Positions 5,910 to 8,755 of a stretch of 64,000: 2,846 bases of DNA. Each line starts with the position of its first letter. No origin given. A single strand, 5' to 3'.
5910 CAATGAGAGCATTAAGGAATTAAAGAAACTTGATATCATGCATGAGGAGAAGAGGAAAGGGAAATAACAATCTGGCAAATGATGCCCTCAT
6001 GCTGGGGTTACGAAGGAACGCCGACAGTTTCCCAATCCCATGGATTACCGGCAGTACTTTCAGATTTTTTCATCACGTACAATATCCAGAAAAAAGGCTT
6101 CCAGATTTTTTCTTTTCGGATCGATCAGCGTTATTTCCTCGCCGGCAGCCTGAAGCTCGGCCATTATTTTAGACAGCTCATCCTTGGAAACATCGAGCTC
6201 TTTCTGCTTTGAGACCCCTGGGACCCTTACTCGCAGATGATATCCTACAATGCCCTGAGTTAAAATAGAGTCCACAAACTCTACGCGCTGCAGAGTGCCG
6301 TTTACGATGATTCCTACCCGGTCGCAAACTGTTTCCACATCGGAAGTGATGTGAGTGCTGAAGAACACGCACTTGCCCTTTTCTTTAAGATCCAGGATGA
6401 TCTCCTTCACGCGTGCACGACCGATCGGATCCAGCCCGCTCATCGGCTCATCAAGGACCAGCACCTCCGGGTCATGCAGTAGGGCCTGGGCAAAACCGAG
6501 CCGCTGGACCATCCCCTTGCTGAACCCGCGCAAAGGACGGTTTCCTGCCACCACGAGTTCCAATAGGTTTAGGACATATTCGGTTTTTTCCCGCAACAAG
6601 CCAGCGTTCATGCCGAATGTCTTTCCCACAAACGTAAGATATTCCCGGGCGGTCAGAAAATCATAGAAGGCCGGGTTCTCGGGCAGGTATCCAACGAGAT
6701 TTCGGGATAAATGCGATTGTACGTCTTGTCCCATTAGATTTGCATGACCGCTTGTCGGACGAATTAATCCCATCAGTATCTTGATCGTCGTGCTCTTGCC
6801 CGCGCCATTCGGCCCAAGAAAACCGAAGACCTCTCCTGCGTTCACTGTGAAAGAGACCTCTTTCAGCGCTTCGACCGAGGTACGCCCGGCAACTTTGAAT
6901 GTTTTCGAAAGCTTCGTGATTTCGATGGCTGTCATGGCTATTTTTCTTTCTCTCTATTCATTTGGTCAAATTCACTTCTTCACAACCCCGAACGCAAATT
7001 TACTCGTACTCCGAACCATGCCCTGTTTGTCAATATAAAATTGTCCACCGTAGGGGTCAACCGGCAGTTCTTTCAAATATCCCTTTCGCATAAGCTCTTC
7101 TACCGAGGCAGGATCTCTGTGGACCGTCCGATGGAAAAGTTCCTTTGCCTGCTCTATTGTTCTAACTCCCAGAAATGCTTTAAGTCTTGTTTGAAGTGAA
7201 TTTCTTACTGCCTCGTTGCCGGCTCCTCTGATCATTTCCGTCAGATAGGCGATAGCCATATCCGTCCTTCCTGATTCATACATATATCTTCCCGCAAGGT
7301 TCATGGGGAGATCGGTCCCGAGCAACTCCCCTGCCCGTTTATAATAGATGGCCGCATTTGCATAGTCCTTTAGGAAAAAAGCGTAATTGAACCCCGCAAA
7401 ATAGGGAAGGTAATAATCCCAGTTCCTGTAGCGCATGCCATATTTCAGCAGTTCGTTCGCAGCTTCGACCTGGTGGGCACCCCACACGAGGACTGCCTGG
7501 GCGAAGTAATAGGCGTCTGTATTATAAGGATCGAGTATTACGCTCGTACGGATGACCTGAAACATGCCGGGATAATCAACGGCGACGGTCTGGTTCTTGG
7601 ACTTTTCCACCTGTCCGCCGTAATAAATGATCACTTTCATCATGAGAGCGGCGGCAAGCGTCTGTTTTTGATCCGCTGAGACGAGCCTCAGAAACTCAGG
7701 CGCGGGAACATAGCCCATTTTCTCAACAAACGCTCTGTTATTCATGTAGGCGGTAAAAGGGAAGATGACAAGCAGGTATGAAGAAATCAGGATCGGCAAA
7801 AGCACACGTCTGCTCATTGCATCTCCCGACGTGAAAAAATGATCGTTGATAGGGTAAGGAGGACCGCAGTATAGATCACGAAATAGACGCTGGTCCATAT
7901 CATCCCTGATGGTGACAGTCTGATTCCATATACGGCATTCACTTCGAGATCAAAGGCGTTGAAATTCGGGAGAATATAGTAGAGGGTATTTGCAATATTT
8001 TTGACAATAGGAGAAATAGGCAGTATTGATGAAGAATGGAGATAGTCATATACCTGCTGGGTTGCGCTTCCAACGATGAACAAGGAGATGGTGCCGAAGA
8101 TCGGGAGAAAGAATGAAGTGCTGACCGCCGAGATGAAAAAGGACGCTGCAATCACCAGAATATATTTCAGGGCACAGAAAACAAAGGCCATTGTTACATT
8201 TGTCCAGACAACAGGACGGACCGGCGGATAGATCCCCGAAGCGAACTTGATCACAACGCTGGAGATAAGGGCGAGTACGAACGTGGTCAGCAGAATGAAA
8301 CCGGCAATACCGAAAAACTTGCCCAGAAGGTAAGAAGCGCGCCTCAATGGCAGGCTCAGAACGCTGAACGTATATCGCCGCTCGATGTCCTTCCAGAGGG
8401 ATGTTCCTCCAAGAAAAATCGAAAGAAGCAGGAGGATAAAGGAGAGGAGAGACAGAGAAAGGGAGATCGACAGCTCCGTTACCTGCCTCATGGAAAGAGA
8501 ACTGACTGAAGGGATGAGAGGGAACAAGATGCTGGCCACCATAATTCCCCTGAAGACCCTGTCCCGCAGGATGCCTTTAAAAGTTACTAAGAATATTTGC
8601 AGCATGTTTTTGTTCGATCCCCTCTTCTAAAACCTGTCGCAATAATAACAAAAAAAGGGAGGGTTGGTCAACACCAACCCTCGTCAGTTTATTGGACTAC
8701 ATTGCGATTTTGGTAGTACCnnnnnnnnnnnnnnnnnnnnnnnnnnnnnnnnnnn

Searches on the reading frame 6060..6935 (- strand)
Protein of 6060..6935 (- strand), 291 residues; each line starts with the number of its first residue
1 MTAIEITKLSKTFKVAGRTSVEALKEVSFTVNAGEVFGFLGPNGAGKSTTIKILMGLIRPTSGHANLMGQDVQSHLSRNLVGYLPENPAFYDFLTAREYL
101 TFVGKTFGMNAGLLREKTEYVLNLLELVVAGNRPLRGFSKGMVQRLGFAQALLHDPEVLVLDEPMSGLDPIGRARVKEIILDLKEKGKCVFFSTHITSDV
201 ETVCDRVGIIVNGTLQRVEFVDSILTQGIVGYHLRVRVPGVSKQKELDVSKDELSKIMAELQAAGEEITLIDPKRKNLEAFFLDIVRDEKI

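Call 63: search_protein_families(library=pfam, proteins=[window:6060-6935:-], max_evalue=0.0001)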
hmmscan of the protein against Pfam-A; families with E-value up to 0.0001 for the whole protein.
window:6060-6935:- (291 aa): 2 families
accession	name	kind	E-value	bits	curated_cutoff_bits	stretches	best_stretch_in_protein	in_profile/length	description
PF00005.33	ABC_tran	-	8.3e-29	101.4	25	1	24-165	1-136/137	ABC transporter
PF13304.12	AAA_21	-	6.5e-12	46.6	27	1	130-195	230-298/304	AAA domain, putative AbiEii toxin, Type IV TA system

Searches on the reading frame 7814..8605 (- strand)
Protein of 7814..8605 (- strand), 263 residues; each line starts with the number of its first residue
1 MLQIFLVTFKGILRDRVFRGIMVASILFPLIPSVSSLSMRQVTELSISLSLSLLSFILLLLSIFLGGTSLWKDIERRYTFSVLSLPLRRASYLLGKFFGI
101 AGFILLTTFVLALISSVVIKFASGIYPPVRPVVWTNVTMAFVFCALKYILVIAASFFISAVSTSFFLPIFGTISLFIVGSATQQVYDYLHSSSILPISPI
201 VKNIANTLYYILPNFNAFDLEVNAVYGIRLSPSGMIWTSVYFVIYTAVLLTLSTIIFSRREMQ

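Call 63: search_protein_families(library=pfam, proteins=[window:7814-8605:-], max_evalue=0.0001)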
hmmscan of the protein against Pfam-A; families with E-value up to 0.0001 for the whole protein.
window:7814-8605:- (263 aa): 1 family
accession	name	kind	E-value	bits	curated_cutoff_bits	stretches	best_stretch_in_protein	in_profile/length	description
PF12679.13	ABC2_membrane_2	-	3e-05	23.8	27.2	1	11-262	10-283/283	ABC-2 family transporter protein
